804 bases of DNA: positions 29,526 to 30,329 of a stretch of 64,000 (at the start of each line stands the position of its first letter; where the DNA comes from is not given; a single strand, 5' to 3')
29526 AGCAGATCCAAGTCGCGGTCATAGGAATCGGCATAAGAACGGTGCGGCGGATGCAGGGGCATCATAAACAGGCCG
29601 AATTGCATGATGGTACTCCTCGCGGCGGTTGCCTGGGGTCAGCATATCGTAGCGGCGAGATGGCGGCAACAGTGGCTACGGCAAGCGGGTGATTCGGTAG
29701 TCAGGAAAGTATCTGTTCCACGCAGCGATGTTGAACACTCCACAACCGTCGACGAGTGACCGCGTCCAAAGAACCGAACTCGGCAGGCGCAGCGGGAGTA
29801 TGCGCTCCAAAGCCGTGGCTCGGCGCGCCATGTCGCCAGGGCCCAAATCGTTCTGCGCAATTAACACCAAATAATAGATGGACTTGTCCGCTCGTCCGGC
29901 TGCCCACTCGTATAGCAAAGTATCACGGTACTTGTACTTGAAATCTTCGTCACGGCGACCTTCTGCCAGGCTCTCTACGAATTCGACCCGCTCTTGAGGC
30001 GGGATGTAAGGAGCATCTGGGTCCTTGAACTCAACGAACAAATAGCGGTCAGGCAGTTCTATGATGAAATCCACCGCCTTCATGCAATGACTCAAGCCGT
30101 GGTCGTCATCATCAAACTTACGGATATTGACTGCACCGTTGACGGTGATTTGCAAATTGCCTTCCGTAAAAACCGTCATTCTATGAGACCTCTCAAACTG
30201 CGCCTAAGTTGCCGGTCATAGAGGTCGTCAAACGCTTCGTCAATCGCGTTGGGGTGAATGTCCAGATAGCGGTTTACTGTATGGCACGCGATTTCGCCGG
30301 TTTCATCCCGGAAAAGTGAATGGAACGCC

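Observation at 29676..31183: AT-shifted two-gene cassette: ABC/AAA_21-like ATPase translationally coupled to a 167-aa nuclease-like protein, a candidate defence module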

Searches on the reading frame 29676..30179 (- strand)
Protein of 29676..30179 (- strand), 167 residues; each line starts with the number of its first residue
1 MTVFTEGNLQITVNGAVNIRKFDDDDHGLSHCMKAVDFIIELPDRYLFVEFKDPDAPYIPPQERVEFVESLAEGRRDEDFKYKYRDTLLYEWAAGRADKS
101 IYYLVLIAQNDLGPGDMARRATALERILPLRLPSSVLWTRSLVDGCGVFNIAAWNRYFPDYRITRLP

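Call 3: search_protein_families(library=pfam, proteins=[window:29676-30179:-], max_evalue=1)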
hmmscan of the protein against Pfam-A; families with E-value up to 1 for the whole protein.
window:29676-30179:- (167 aa): 0 families

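Call 4: search_protein_families(library=padloc, proteins=[window:29676-30179:-], max_evalue=1)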
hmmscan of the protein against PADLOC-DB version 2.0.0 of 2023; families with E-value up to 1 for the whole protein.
window:29676-30179:- (167 aa): 10 families
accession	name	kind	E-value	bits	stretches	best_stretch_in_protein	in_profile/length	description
PDLC04229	HEC-02B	-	7.2e-51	170.2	1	1-166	1-168/171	-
PDLC04220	HEC-02B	-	1.4e-35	120.7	1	1-166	1-167/172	-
PDLC04215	HEC-02B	-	4e-27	92.9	1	33-165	1-133/134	-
PDLC04227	HEC-02B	-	1.6e-26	91.2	1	4-165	10-178/184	-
PDLC04219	HEC-02B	-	4e-19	67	1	3-165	5-169/171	-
PDLC04218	HEC-02B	-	7.8e-17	59.8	1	14-156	13-162/175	-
PDLC04216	HEC-02B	-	1.4e-14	52.4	1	7-161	13-176/185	-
PDLC04226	HEC-02B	-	7.1e-14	50.1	1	7-165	10-166/171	-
PDLC04217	HEC-02B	-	1e-13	49.6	1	31-165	33-166/169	-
PDLC04228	HEC-02B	-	0.013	13.4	1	1-53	1-57/199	-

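Call 5: search_protein_families(library=ncbifam, proteins=[window:29676-30179:-], max_evalue=1)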
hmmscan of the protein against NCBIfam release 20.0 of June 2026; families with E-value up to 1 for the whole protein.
window:29676-30179:- (167 aa): 0 families

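Call 9: find_homologous_proteins(query=window:29676-30179:-, max_evalue=0.001)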
Query window:29676-30179:- (167 aa): 690 proteins with E <= 0.001 among 729 candidates; the best 120 are listed.
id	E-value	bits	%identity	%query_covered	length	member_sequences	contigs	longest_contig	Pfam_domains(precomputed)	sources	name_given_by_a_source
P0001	6.8e-110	382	100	100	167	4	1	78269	-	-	-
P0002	3.3e-90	318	83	100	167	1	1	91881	-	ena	-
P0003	3.2e-89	315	80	99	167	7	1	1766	-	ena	-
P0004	1.5e-88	313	80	99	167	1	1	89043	-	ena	-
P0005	1.7e-88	312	80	99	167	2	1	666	-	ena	-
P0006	1.2e-87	310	79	99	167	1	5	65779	-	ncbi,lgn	-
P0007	1.6e-87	309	80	100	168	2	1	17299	-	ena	-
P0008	1.8e-86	306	79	99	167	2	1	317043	-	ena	-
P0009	9.6e-85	300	77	99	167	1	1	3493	-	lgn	-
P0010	1.8e-84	299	78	100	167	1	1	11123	-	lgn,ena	-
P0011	9.4e-84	297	77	99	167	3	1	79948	-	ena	-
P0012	1.3e-82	293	74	100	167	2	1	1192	-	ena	-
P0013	5.8e-82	291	77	100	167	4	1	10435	-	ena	-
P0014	2.2e-81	289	74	100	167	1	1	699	-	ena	-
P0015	4.7e-80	285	72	100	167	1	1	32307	-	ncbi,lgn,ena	-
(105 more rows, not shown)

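Call 14: find_related_loci(query=A1, collection=genome_contigs, flank=8000)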
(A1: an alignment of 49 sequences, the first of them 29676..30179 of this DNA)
Query A1 (167 aa) in genome_contigs; peptide patterns used: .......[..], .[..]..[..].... (x = any residue, [..] = any of these).
340 stretches matched a pattern; 323 encode a relative of the query (tblastn E <= 1e-3); the best 80 are kept; 80 distinct loci.
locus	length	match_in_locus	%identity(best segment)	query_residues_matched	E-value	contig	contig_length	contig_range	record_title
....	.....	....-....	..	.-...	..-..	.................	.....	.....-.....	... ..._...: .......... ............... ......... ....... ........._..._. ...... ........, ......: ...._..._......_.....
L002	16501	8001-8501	76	1-167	8e-88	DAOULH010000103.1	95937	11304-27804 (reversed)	MAG TPA_asm: Dehalococcoidia bacterium isolate S8_392 450689, whole genome shotgun sequence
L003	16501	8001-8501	77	1-167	6e-87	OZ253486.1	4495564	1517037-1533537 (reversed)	MAG: Dehalococcoidia bacterium isolate 22d52d86-1ac5-48a8-ba2c-9c03d7305c6a genome assembly, chromosome: 1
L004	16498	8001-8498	75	1-166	1e-86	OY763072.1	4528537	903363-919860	MAG: Dehalococcoidia bacterium isolate 40e540cc-5106-4b3b-ab2b-631d7f64572a genome assembly, chromosome: 1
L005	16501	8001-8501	72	1-167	7e-85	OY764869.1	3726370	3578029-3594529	MAG: Dehalococcoidia bacterium isolate 68cf78b7-8a41-43a5-8848-46054f5a18e3 genome assembly, chromosome: 1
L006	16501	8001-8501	74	1-167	6e-84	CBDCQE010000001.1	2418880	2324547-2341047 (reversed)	MAG: Dehalococcoidia bacterium isolate 93e12e9e-77eb-4f93-925f-bdd4af2af2f3 genome assembly, contig: contig_1, whole gen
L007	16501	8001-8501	72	1-167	9e-84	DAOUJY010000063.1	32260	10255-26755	MAG TPA_asm: Dehalococcoidia bacterium isolate S34_283 k113_658716, whole genome shotgun sequence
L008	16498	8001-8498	74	1-166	7e-83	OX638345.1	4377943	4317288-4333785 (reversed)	MAG: uncultured Dehalococcoidia bacterium isolate 64bd3295-a2ac-4bb0-a587-f708157bf7f0 genome assembly, chromosome: 1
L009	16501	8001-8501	60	1-166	5e-65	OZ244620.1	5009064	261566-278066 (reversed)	MAG: uncultured Candidatus Binatia bacterium isolate a6e05b1d-2203-4d92-b789-b8e4a46226c9 genome assembly, chromosome: 1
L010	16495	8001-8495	61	1-167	1e-64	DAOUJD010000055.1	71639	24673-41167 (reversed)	MAG TPA_asm: Dehalococcoidia bacterium isolate S32_242 k113_2560124, whole genome shotgun sequence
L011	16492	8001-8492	63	1-166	4e-64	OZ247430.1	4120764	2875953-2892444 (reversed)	MAG: Dehalococcoidia bacterium isolate 339727ca-cd9b-4604-b777-057588a3f35a genome assembly, chromosome: 1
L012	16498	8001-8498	58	1-166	6e-64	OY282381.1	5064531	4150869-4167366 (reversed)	MAG: uncultured Caldilineaceae bacterium genome assembly, chromosome: 1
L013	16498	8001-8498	58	2-167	4e-63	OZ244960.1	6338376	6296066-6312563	MAG: Candidatus Latescibacterota bacterium isolate 84ceb019-2832-410a-8319-f59b3e32517b genome assembly, chromosome: 1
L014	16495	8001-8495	58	1-165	6e-63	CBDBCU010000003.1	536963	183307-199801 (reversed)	MAG: Dehalococcoidia bacterium isolate b7e64017-226b-4aac-beac-0e83de6cf32f genome assembly, contig: contig_3, whole gen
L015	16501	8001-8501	57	1-167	1e-62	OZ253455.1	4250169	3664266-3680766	MAG: Dehalococcoidia bacterium isolate 8f47c5d3-311d-4638-95b8-763d0010c228 genome assembly, chromosome: 1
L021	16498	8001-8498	54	1-166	1e-61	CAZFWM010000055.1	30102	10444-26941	MAG TPA_asm: uncultured Thermodesulfobacteriota bacterium isolate SRP077602_co7_231 genome assembly, contig: NODE_7498_l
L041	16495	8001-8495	55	1-165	4e-59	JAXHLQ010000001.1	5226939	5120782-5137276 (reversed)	MAG: Deltaproteobacteria bacterium isolate Salar_de_Ascotan_soil_MAG_ASO27 contig_800_polypolish, whole genome shotgun s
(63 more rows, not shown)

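Call 16: predict_structure(protein=window:29676-30179:-)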
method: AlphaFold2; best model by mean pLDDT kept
length: 167 residues; sequences in the alignment: 1
mean_pLDDT: 45.8   pTM: 0.42
mean pLDDT of the five models: 45.8, 43.3, 38.7, 36.5, 36.0
residues with pLDDT >= 90: 0; 70-90: 14; 50-70: 49; < 50: 104
segments of 3 or more residues with pLDDT < 50: 26-34, 52-76, 80-149
pLDDT, mean of each block of 10 residues (from residue 1): 70 70 48 50 54 46 46 46 39 26 30 32 32 33 37 60 64
secondary structure, 60 per line:
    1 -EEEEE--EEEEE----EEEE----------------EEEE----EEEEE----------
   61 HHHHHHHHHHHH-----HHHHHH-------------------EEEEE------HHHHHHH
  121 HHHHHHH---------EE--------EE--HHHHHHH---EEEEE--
elements in order: E2-6 E9-13 E18-21 E38-41 E46-50 H61-72 H78-83 E103-107 H114-127 H151-157 E161-165

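Call 20: predict_structure(alignment_id=A1)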
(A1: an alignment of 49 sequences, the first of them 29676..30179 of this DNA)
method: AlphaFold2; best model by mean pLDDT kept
length: 167 residues; sequences in the alignment: 49
mean_pLDDT: 89.2   pTM: 0.86
mean pLDDT of the five models: 89.2, 89.1, 89.0, 88.6, 85.6
residues with pLDDT >= 90: 123; 70-90: 23; 50-70: 20; < 50: 1
segments of 3 or more residues with pLDDT < 50: none
pLDDT, mean of each block of 10 residues (from residue 1): 94 95 62 82 96 93 94 92 91 91 96 95 87 67 92 97 95
secondary structure, 60 per line:
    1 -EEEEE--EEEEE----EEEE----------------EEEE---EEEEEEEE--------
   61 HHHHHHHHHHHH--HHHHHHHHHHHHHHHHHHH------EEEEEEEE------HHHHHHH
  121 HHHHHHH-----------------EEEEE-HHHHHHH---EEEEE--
elements in order: E2-6 E9-13 E18-21 E38-41 E45-52 H61-72 H75-93 E100-107 H114-127 E145-149 H151-157 E161-165

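Call 27: fold_search(model_id=the predicted structure, library=pdb)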
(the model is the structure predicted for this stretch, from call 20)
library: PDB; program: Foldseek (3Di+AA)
matches with E <= 10: 348; with E <= 0.001: 0
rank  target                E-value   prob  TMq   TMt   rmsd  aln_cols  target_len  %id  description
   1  2p14                  1.2e-02  0.95  0.33  0.30   6.1       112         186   14  Crystal structure of small subunit (R.BspD6I2) of the heterodimeric restriction endonuclease R.BspD6I (released 2008-03-11)
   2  2wiw_B                4.8e-02  0.47  0.24  0.30   7.2        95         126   13  Crystal structures of Holliday junction resolvases from Archaeoglobus fulgidus bound to DNA substrate (released 2009-05-26)
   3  2wcw_C                5.8e-02  0.20  0.20  0.26  10.0       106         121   14  1.6A resolution structure of Archaeoglobus fulgidus Hjc, a Holliday junction resolvase from an archaeal hyperthermophi (released 2009-03-24)
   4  6qnz_B                7.1e-02  0.91  0.30  0.10   4.1        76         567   14  Crystal structure of the site-specific DNA nickase N.BspD6I E418A Mutant (released 2020-03-04)
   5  2wcz_A                7.6e-02  0.16  0.20  0.25  10.1       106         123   13  1.6A resolution structure of Archaeoglobus fulgidus Hjc, a Holliday junction resolvase from an archaeal hyperthermophi (released 2009-03-24)
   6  2wiz_A                8.1e-02  0.44  0.24  0.30   7.9        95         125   14  Crystal structures of Holliday junction resolvases from Archaeoglobus fulgidus bound to DNA substrate (released 2009-05-26)
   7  6hiw_DI               8.1e-02  0.23  0.24  0.13  13.8       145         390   16  Cryo-EM structure of the Trypanosoma brucei mitochondrial ribosome - This entry contains the complete small mitoribos (released 2018-09-26)
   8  9nl2_A                1.1e-01  0.28  0.24  0.05   9.4       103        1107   21  Structure of R2 retrotransposon protein from Platysternon megacephalum initiating target-primed reverse transcription (released 2025-06-18)
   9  2wcz_B                1.1e-01  0.21  0.21  0.28   8.4        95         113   13  1.6A resolution structure of Archaeoglobus fulgidus Hjc, a Holliday junction resolvase from an archaeal hyperthermophi (released 2009-03-24)
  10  2wcw_D                1.3e-01  0.28  0.23  0.29   7.3        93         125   13  1.6A resolution structure of Archaeoglobus fulgidus Hjc, a Holliday junction resolvase from an archaeal hyperthermophi (released 2009-03-24)
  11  2wcw_A                1.3e-01  0.25  0.22  0.27   8.2        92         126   15  1.6A resolution structure of Archaeoglobus fulgidus Hjc, a Holliday junction resolvase from an archaeal hyperthermophi (released 2009-03-24)
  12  9f9l_A                1.3e-01  0.23  0.27  0.24   7.8       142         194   17  Crystal structure of MUS81-EME1 bound by compound 16. (released 2024-07-03)
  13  5liz                  1.4e-01  0.82  0.30  0.09   4.1        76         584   14  The structure of Nt.BspD6I nicking endonuclease with all cysteines mutated by serine residues at 0.19 nm resolution . (released 2017-08-02)
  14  5lhc_A                1.9e-01  0.77  0.30  0.10   4.1        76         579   13  The structure of D456A mutant of Nt.BspD6I nicking endonuclease at 0.24 nm resolution . (released 2017-08-16)
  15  2wj0_B                1.9e-01  0.23  0.23  0.29   7.8        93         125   12  Crystal structures of Holliday junction resolvases from Archaeoglobus fulgidus bound to DNA substrate (released 2009-05-26)
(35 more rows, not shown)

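Call 30: search_solved_structures(query=A1, max_evalue=10)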
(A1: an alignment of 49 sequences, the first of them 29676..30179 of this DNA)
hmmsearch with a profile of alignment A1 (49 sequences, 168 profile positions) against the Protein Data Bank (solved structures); distinct sequences matched with E-value up to 10: 2.
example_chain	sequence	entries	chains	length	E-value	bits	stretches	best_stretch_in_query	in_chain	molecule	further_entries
6raw_5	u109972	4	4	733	0.6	12.8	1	54-119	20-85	DNA replication licensing factor Mcm5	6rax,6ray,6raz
6dj3_A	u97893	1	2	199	0.6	12.8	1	65-112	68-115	Metal transporter CNNM2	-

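Call 43: find_encoding_contigs(protein=window:29676-30179:-, flank=3000, max_places=3)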
Protein window:29676-30179:- (167 aa): 1 contig read that carries it; 1 place shown.
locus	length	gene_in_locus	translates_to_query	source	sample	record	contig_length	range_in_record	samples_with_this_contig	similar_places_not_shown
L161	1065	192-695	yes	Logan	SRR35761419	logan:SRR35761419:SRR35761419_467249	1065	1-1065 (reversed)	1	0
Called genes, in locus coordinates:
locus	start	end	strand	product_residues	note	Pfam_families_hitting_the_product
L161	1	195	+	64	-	?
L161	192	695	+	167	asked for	-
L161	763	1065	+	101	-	?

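Call 45: search_protein_families(library=pfam, alignment_id=A1, max_evalue=10)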
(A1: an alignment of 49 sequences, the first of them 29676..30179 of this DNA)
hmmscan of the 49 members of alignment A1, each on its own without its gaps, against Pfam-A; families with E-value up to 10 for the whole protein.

A. member 1, window:29676-30179:- (167 aa): 0 families

B. families by the number of members that match (of 49 scanned): 6 families
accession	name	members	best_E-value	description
PF25138.1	Phage_H_T_join_3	11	0.002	Phage head-tail joining protein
PF12638.12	Staygreen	2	0.0038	Staygreen protein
PF14082.12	SduA_C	1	0.096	Shedu protein SduA, C-terminal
PF20738.2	Cin1_N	1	0.18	Cellophane-induced 1 (cin1) repeat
PF23637.1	SH3BP4_C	1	0.24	SH3BP4 C-terminal helical domain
PF17729.6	DUF5569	1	0.35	Family of unknown function (DUF5569)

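Call 48: search_dna_similar(query=window:29676-30179:-, collection=plasmids, mode=protein, max_evalue=0.001, max_rows=15)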
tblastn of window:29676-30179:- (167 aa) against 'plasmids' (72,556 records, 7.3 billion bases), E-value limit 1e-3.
Records with a match: 4; places in all: 4; records where one place covers at least 80% of the query: 4.
Best place of each record, by identity: <60% 4.
By first word of the organism name: Clostridium 2; Sphingobium 1; Methylomonas 1.
By predicted mobility (MOB-suite, as given by PLSDB): non-mobilizable 2; conjugative 1; mobilizable 1.
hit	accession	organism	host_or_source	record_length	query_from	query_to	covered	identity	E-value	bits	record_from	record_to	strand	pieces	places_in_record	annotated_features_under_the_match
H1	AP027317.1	Sphingobium sp. TomMM15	-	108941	1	166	99%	33.1%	6e-22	98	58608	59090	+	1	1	hypothetical protein (x2)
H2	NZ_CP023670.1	Methylomonas koyamae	-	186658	1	166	99%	32.5%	2e-19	91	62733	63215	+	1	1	hypothetical protein | ATP-binding protein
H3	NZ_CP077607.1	Clostridium tagluense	single colony,lamb meat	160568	3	166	98%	24.3%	1e-8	60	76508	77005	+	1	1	hypothetical protein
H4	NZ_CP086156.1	Clostridium tagluense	single colony,Lamb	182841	3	166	98%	24.3%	2e-8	59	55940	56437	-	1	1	hypothetical protein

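Call 49: search_dna_similar(query=window:29676-30179:-, collection=phages, mode=protein, max_evalue=0.001, max_rows=15)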
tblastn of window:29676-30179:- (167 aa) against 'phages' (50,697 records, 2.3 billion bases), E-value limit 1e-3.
No match.

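Call 50: get_annotated_region(hit=H2, flank=9000)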
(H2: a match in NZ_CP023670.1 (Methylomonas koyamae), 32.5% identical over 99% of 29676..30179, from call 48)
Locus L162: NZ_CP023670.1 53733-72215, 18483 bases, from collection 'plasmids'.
description: Methylomonas koyamae strain LM6 plasmid pLM6, complete sequence
organism: Methylomonas koyamae (NCBI taxid 702114)
taxonomy: Bacteria; Pseudomonadota; Gammaproteobacteria; Methylococcales; Methylococcaceae; Methylomonas; Methylomonas koyamae
host: -; source: -; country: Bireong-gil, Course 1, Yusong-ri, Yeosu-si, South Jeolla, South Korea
typing (MOB-suite, as given by PLSDB): mobilizable; relaxase MOBH
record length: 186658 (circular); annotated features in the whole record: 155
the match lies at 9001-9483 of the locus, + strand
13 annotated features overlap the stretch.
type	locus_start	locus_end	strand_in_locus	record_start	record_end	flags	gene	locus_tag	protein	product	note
CDS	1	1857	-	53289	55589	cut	-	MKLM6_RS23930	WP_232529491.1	DUF6531 domain-containing protein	-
CDS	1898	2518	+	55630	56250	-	-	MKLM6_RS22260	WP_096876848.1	recombinase family protein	GO:0006310 - DNA recombination [Evidence IEA]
CDS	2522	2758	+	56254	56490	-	-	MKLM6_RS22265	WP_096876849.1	WGR domain-containing protein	-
CDS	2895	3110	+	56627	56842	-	-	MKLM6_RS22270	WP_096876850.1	helix-turn-helix domain-containing protein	-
CDS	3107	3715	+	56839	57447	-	-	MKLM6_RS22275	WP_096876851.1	DUF1819 family protein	-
CDS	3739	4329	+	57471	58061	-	-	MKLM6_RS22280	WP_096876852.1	DUF1788 domain-containing protein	-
CDS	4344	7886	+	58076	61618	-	brxC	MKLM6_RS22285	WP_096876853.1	BREX system P-loop protein BrxC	-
CDS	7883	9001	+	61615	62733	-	-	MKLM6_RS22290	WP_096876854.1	ATP-binding protein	-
CDS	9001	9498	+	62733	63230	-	-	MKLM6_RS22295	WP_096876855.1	hypothetical protein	-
CDS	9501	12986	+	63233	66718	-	pglX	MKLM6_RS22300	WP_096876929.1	BREX-1 system adenine-specific DNA-methyltransferase PglX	GO:0006306 - DNA methylation [Evidence IEA]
CDS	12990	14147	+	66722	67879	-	-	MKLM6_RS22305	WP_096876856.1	PDDEXK nuclease domain-containing protein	-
CDS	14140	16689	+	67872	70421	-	pglZ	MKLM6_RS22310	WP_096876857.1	BREX-1 system phosphatase PglZ type A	-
CDS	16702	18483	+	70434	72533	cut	brxL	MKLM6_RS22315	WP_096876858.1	BREX system Lon protease-like protein BrxL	GO:0030163 - protein catabolic process [Evidence IEA]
